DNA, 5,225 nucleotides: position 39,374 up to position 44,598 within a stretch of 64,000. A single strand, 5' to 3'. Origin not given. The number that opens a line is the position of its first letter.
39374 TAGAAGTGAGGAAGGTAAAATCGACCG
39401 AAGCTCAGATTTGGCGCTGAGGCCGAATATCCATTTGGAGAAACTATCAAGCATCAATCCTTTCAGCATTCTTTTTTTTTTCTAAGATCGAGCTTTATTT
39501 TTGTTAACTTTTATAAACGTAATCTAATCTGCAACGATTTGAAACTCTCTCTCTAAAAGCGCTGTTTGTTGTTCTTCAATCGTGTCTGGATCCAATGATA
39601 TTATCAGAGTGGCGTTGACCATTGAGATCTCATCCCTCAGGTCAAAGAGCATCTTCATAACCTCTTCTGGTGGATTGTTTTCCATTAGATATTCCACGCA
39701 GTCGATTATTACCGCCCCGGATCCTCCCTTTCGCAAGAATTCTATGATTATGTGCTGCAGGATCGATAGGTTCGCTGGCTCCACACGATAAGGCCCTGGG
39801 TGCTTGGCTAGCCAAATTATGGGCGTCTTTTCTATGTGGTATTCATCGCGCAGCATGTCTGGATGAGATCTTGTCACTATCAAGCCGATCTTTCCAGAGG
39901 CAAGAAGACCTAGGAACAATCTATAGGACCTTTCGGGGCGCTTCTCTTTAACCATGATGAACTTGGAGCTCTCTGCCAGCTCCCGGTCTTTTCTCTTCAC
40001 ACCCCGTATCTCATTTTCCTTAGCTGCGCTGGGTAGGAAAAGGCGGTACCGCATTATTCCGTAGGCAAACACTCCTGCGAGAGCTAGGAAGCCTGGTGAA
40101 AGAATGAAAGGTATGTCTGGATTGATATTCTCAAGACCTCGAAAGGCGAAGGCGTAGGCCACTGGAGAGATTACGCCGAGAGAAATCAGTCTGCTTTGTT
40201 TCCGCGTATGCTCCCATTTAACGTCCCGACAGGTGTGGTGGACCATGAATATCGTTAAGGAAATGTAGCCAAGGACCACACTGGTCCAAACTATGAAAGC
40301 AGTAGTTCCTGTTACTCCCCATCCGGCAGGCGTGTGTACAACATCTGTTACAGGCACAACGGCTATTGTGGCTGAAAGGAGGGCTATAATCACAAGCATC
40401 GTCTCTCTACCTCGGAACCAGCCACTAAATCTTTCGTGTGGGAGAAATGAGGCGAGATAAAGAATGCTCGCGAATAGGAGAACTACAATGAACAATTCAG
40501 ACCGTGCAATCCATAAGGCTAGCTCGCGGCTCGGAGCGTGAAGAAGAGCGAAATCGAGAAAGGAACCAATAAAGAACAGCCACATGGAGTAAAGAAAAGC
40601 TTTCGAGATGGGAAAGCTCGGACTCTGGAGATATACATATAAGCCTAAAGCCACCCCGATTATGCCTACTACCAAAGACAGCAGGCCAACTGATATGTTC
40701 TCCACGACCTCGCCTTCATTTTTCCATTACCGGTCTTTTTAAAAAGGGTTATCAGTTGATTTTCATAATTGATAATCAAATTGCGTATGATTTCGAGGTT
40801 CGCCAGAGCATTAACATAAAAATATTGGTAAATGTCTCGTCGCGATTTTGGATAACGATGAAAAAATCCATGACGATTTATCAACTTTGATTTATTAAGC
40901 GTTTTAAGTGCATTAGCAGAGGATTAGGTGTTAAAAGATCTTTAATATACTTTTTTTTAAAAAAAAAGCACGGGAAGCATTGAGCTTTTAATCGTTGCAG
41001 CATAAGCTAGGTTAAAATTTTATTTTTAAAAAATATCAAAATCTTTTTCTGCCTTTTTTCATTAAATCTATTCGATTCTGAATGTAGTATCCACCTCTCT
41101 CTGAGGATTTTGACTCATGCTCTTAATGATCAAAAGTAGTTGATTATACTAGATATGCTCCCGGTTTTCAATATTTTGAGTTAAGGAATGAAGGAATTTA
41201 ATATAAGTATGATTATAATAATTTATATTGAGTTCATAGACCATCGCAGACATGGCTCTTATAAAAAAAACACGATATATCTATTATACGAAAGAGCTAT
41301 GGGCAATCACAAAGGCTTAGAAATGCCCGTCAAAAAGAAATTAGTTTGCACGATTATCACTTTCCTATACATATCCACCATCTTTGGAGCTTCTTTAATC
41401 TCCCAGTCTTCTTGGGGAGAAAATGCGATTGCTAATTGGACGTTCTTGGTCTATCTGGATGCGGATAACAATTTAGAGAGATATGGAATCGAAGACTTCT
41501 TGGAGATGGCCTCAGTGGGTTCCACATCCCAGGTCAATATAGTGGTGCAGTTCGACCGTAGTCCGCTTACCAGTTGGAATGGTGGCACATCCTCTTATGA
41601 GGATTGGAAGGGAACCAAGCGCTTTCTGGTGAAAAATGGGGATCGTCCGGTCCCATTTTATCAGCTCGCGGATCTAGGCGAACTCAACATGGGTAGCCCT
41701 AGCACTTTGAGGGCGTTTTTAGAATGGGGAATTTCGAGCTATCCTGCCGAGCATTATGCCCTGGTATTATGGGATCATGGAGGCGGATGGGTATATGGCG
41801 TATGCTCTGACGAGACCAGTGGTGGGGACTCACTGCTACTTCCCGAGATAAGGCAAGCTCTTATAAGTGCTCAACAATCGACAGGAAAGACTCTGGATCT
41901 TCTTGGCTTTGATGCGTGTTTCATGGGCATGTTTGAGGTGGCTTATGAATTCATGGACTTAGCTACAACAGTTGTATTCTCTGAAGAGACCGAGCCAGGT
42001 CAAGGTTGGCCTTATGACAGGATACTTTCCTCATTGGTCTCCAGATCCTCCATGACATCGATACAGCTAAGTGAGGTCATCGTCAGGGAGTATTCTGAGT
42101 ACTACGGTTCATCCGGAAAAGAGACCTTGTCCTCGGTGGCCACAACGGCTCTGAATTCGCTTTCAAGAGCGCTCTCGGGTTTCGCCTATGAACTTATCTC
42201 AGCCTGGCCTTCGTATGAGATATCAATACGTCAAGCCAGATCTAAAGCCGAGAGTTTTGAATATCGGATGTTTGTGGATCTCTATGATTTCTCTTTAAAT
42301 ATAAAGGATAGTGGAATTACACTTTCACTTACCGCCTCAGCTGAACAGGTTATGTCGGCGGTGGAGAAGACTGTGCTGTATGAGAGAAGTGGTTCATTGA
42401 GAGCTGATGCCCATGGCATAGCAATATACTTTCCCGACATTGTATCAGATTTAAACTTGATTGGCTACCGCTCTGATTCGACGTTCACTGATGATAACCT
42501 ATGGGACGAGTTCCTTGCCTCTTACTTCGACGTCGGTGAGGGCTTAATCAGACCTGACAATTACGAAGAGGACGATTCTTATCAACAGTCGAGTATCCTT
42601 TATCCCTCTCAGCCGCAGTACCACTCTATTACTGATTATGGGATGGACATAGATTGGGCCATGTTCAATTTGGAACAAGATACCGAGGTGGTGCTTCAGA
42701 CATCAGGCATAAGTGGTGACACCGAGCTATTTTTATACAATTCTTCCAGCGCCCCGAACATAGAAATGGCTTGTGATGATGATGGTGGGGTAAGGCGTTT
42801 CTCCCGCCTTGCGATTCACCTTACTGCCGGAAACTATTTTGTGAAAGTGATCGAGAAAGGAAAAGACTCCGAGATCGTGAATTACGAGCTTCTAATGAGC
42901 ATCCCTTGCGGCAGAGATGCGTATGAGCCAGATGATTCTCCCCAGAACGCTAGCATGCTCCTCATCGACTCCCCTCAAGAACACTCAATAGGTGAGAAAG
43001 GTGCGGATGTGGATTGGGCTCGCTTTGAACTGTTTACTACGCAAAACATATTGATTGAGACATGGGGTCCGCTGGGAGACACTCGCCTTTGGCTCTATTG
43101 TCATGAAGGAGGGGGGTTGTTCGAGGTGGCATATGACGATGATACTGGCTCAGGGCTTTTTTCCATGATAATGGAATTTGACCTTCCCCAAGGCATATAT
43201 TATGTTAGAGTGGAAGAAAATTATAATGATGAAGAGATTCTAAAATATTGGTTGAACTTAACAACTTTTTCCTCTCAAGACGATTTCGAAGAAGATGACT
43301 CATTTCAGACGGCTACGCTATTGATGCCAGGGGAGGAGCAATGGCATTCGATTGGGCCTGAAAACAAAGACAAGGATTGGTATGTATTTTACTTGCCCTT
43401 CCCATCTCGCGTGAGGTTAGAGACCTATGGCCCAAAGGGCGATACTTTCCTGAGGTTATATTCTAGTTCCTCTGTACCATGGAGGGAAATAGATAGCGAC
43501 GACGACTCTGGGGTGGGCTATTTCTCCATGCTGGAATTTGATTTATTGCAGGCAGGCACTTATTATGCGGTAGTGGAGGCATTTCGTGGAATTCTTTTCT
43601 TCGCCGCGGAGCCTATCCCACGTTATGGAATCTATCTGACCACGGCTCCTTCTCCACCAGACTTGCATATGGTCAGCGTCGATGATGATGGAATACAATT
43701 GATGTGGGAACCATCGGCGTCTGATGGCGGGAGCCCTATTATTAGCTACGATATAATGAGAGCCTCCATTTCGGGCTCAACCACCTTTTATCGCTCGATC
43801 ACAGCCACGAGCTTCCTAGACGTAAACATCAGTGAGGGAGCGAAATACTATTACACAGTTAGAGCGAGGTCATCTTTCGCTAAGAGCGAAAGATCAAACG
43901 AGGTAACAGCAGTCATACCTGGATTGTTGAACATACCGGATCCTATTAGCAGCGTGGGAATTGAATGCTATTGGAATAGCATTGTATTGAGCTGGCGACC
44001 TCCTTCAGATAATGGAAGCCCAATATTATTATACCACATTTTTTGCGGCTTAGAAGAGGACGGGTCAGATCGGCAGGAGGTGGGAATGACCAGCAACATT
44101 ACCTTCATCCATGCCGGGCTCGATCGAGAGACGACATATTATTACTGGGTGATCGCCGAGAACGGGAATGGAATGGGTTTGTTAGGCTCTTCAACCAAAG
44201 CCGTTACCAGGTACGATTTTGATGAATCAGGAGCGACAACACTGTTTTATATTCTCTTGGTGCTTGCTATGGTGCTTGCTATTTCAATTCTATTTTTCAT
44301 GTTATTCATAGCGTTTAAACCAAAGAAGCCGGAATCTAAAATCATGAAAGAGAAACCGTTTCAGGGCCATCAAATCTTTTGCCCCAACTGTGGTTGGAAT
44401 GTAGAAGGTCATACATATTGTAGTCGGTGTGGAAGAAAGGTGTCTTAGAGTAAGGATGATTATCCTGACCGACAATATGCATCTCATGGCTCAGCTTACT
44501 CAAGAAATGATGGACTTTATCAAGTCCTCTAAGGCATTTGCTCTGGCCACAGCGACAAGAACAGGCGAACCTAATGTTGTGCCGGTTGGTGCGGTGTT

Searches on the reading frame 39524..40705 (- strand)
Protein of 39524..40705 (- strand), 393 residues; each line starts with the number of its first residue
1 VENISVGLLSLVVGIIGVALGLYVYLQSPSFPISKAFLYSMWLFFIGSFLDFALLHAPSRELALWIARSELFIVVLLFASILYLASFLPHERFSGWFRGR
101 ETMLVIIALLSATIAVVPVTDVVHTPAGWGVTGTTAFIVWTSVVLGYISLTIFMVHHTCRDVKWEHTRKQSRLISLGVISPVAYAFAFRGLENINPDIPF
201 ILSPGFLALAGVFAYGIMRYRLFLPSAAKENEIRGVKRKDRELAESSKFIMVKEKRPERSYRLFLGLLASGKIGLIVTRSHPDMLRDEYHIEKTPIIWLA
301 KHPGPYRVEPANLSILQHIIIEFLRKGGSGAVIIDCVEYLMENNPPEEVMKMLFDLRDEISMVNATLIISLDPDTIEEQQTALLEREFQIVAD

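Call 31: search_protein_families(library=pfam, proteins=[window:39524-40705:-])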
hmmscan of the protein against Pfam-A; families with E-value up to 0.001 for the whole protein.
window:39524-40705:- (393 aa): 2 families
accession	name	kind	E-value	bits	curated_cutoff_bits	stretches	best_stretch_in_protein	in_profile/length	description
PF05763.18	DUF835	-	5.8e-36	123.7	33.1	1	255-388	3-136/136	Protein of unknown function (DUF835)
PF16927.11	HisKA_7TM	-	1.8e-08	35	28.6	1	11-223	3-220/224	N-terminal 7TM region of histidine kinase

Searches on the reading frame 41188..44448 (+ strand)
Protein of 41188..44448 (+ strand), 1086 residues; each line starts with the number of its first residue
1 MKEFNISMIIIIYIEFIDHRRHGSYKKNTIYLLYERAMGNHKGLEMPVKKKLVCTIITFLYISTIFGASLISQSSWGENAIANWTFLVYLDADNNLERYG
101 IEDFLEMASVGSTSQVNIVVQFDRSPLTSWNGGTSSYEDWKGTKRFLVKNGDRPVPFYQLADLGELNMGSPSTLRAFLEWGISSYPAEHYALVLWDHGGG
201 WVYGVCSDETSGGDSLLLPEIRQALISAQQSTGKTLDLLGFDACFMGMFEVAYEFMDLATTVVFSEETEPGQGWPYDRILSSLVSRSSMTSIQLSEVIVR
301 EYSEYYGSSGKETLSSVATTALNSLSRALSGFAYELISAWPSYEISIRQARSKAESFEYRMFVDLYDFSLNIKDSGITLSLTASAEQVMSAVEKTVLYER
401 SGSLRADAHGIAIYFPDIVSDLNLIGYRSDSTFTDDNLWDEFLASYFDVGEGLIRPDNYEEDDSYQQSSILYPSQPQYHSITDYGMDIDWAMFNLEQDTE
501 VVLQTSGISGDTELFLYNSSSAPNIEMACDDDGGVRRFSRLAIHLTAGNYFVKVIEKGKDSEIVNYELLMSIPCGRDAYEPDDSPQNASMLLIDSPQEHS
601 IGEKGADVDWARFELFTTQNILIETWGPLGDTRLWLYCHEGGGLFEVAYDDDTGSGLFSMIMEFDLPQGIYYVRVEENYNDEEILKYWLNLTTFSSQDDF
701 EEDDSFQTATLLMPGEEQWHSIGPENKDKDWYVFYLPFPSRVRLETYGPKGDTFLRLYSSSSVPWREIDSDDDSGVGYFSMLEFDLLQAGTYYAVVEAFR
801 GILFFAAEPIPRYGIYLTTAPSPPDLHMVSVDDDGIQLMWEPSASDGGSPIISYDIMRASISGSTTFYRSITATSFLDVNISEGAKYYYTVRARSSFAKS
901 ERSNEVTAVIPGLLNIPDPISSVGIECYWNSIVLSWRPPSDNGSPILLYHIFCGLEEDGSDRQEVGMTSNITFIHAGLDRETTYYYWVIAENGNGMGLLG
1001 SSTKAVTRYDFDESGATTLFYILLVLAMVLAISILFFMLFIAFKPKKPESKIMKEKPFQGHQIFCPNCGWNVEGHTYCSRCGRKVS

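Call 31: search_protein_families(library=pfam, proteins=[window:41188-44448:+])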
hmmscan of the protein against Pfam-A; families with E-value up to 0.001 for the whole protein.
window:41188-44448:+ (1086 aa): 4 families
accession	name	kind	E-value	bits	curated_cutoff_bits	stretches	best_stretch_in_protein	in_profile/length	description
PF03415.19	Peptidase_C11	-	3.3e-56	191.8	25.8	1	88-445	1-358/359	Clostripain family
PF00041.27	fn3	-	2.7e-16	60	25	2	822-908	2-83/84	Fibronectin type III domain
PF04151.21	PPC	-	1.4e-14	55.1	25.9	1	728-797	1-69/70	Bacterial pre-peptidase C-terminal domain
PF16656.11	Pur_ac_phosph_N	-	4.2e-05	24.5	30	0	930-993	13-83/93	Purple acid Phosphatase, N-terminal domain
